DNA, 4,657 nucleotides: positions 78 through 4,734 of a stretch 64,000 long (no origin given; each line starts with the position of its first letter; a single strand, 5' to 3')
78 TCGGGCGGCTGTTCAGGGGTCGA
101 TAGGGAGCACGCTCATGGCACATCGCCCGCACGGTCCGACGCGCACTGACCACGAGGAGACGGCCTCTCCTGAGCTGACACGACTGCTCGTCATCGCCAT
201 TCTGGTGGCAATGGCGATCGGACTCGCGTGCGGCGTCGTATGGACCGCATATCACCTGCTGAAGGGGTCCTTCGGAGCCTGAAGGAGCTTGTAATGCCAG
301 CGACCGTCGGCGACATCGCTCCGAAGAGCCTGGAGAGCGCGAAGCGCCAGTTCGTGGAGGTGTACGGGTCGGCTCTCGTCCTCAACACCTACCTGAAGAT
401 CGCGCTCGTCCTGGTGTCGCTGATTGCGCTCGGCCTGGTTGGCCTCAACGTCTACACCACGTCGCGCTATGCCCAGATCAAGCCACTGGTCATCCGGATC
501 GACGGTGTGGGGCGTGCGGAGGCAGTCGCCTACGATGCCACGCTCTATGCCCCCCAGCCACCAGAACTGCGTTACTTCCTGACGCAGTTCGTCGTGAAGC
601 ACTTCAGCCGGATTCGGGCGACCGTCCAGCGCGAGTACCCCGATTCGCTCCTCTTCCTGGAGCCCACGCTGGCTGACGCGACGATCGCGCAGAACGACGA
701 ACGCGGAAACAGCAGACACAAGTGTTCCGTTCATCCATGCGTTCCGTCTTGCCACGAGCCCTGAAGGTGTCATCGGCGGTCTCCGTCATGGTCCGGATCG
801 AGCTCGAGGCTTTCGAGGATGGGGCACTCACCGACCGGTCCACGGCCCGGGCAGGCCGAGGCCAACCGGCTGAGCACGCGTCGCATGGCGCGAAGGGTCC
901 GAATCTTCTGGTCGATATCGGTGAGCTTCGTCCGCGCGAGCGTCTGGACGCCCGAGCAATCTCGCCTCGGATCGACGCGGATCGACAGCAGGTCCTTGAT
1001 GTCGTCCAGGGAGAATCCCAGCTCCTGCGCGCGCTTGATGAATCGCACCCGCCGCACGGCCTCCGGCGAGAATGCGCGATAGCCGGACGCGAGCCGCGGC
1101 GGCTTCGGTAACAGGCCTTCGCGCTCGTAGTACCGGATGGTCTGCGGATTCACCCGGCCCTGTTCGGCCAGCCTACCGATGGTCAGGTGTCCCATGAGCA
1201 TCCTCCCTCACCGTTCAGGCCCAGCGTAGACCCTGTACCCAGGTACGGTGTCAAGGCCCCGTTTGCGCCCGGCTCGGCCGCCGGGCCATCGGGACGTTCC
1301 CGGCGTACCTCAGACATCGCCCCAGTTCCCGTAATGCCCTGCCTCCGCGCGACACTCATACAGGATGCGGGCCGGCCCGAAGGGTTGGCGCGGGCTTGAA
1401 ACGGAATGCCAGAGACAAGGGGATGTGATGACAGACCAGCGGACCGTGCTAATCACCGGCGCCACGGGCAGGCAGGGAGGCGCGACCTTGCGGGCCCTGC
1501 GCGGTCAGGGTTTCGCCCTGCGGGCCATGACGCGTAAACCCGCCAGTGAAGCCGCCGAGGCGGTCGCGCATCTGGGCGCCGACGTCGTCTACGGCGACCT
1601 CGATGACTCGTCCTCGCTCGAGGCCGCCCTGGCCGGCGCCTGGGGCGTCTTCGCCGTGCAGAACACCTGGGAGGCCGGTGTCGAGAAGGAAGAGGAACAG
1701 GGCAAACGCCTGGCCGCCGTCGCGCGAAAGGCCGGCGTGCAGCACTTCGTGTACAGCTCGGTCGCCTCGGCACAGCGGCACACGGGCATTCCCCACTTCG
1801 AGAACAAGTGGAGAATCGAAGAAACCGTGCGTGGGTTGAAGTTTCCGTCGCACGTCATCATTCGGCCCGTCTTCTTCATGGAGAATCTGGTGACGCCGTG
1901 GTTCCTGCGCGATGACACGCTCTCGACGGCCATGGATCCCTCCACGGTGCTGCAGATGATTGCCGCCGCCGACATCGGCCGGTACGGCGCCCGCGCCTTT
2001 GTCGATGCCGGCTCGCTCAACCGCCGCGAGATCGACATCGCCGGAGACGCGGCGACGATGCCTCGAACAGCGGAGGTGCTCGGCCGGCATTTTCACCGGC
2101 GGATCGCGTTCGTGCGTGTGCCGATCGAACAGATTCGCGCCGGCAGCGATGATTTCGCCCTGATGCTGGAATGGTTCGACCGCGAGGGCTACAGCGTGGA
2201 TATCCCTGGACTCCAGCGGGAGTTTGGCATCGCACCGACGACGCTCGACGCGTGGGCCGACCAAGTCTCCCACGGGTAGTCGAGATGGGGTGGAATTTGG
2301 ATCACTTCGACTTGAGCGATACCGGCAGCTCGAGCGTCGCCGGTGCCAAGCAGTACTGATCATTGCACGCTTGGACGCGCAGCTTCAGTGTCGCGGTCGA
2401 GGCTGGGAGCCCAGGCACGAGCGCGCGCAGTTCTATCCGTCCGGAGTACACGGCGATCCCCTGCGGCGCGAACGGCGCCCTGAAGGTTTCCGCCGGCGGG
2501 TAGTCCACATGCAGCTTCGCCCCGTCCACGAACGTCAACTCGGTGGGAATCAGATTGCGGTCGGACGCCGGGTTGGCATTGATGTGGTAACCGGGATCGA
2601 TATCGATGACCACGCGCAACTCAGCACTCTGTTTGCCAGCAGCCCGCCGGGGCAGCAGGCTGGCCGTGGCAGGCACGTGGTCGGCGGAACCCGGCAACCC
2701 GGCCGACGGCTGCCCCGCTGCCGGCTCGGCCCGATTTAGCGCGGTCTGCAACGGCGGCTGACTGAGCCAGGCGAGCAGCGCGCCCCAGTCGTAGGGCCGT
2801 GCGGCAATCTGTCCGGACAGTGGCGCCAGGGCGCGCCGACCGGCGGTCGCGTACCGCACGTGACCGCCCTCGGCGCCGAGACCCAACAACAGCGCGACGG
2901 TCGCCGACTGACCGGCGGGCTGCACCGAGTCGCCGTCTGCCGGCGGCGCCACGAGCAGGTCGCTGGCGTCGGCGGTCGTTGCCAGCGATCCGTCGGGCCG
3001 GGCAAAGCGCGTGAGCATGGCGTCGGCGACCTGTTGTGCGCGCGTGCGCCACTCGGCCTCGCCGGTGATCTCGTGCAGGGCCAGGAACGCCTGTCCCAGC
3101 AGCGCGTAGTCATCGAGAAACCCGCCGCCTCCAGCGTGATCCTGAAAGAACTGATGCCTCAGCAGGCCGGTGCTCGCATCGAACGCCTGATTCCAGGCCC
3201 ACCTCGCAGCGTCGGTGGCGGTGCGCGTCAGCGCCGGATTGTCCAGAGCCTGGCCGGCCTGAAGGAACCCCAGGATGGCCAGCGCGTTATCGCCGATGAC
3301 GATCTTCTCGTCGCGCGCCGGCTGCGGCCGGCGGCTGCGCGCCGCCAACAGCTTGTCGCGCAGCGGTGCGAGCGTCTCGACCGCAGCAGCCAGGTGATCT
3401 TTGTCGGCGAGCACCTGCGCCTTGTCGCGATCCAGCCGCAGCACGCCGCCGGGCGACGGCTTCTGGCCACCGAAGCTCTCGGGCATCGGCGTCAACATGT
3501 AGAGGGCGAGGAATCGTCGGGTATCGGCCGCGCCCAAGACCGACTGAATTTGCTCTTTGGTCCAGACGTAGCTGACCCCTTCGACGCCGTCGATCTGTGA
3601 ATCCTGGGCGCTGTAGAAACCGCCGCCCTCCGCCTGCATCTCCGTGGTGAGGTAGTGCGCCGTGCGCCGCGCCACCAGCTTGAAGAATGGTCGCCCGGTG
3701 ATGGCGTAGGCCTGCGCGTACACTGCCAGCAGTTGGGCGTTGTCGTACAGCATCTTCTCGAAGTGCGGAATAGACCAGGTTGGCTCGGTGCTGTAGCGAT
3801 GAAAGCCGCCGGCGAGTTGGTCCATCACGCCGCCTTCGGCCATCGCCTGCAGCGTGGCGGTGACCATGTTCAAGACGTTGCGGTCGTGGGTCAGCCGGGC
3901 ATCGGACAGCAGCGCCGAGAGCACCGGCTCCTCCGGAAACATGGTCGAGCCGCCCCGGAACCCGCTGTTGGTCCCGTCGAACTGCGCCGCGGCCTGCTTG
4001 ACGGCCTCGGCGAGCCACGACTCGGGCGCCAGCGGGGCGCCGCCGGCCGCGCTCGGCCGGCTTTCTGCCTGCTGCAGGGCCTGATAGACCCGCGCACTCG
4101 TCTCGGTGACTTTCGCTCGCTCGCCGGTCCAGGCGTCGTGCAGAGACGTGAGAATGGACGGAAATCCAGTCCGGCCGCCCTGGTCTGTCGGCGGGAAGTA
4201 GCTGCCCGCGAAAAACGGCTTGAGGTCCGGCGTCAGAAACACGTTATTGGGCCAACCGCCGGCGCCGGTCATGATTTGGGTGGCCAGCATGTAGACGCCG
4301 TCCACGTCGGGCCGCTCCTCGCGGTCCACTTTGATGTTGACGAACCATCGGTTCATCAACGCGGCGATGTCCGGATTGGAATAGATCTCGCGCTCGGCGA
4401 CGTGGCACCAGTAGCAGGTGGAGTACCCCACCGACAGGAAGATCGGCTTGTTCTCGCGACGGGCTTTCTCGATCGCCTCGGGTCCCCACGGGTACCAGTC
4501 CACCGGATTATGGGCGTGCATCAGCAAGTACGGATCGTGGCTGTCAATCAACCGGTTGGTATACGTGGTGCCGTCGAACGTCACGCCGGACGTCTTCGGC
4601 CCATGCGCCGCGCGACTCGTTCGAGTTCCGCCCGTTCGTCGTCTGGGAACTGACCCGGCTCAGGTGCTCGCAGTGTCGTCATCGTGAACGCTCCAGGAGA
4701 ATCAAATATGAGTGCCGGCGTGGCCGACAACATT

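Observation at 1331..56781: Nine copies of a bipartite ECF-type promoter motif link the mer, ars, bufferin, thioredoxin, dehalogenase and radical-SAM operons to the two ECF sigma genes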

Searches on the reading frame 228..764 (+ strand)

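Call 5: search_protein_families(library=pfam, proteins=[window:228-764:+])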
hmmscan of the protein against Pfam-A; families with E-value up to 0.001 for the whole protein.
window:228-764:+ (178 aa): 1 family
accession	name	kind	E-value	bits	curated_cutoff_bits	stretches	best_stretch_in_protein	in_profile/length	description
PF04335.19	VirB8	-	0.00028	21.2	23.2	1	43-139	7-104/213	VirB8 protein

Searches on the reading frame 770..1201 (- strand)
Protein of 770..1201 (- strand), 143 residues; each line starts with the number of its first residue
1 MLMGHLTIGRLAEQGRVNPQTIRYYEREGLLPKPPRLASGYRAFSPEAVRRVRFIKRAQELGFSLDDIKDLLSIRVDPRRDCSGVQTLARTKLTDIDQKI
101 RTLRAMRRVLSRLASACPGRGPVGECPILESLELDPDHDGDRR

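Call 5: search_protein_families(library=pfam, proteins=[window:770-1201:-])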
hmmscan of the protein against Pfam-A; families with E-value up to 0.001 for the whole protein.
window:770-1201:- (143 aa): 3 families
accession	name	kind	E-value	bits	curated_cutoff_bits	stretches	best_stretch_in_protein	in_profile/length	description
PF09278.17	MerR-DNA-bind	-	1.3e-20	74.2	25.4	1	49-112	1-64/65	MerR, DNA binding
PF13411.12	MerR_1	-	1.1e-18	67.5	21.6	1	7-73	2-67/69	MerR HTH family regulatory protein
PF00376.29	MerR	-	2.7e-14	53.2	28.2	1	7-43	1-37/38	MerR family regulatory protein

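Call 19: search_protein_families(library=ncbifam, proteins=[window:770-1201:-])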
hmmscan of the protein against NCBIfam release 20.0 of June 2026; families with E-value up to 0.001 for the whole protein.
window:770-1201:- (143 aa): 17 families
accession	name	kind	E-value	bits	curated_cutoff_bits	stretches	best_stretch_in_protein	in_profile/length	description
TIGR02051.1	MerR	equivalog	4.5e-38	130.3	150.85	1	7-132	1-124/124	mercury resistance transcriptional regulator MerR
NF007069.0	PRK09514.1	equivalog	1.7e-35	122.1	143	1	7-134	3-132/141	Zn(2+)-responsive transcriptional regulator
TIGR02043.1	ZntR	equivalog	7.6e-35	119.9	167.95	1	6-133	2-131/131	Zn(2+)-responsive transcriptional regulator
TIGR02044.1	CueR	equivalog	9e-34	116.3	147.4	1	7-132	2-126/127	Cu(I)-responsive transcriptional regulator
TIGR02047.1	CadR-PbrR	equivalog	1.9e-29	102.3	151.45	1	6-132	1-127/127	Cd(II)/Pb(II)-responsive transcriptional regulator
NF010315.0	PRK13752.1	subfamily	9.3e-28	97.1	261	1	4-133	6-133/144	mercury resistance transcriptional regulator MerR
NF007590.0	PRK10227.1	equivalog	1.1e-20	74.1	244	1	10-132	5-126/135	Cu(I)-responsive transcriptional regulator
TIGR01950.1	SoxR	equivalog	6.5e-12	45.4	116.9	1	6-112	2-108/142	redox-sensitive transcriptional activator SoxR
NF041849.1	trans_regNmlR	equivalog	7.2e-11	42.2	175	1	8-105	3-100/117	stress response transcriptional regulator NmlR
NF047375.1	HeatShock_HspR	equivalog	1.1e-09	38.2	105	1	7-77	5-75/92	heat shock protein transcriptional repressor HspR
NF050798.1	TF_FtsR_Actino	equivalog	3.6e-09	37.1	150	1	20-73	20-73/223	transcriptional regulator FtsR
NF047377.1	heat_HspR_dupli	exception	6.3e-08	32.3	300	1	13-75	134-196/214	heat shock protein transcriptional repressor HspR, fused homodimer type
TIGR02054.1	MerD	equivalog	1.1e-07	32.3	103.65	1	3-112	1-108/120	mercuric resistance transcriptional repressor MerD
NF011617.0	PRK15043.1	equivalog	1.3e-06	27.9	417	1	4-74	2-72/243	HTH-type transcriptional regulator MlrA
NF053782.1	ChlnTransRegdde3219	equivalog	2.1e-06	27.4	450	1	6-103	7-102/278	choline utilization transcriptional activator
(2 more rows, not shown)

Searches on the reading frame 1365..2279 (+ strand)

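Call 5: search_protein_families(library=pfam, proteins=[window:1365-2279:+])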
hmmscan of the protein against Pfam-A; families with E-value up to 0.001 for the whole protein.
window:1365-2279:+ (304 aa): 3 families
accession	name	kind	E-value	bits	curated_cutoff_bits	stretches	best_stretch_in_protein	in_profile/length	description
PF05368.20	NmrA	-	1.5e-50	172.9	27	1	25-276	2-272/298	NmrA-like family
PF13460.12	NAD_binding_10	-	1e-16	61.8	27.2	1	32-140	1-105/184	NAD(P)H-binding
PF01370.27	Epimerase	-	5.9e-09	36.1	20.9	1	28-133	1-115/240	NAD dependent epimerase/dehydratase family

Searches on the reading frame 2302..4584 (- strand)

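Call 5: search_protein_families(library=pfam, proteins=[window:2302-4584:-])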
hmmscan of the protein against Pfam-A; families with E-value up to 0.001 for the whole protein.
window:2302-4584:- (760 aa): 4 families
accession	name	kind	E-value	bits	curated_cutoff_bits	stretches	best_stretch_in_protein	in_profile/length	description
PF03190.21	Thioredox_DsbH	-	6.3e-69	231.5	27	1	9-171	1-163/163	Protein of unknown function, DUF255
PF13899.12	Thioredoxin_7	-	1.7e-08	34.9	27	1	29-93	1-65/83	Thioredoxin-like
PF11412.14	DsbD_N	-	1.8e-06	28.4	25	1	645-750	6-112/119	Thiol:disulfide interchange protein DsbD, N-terminal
PF07221.17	GlcNAc_2-epim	-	1.6e-05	24.7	23.4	1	496-529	145-178/347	N-acylglucosamine 2-epimerase (GlcNAc 2-epimerase)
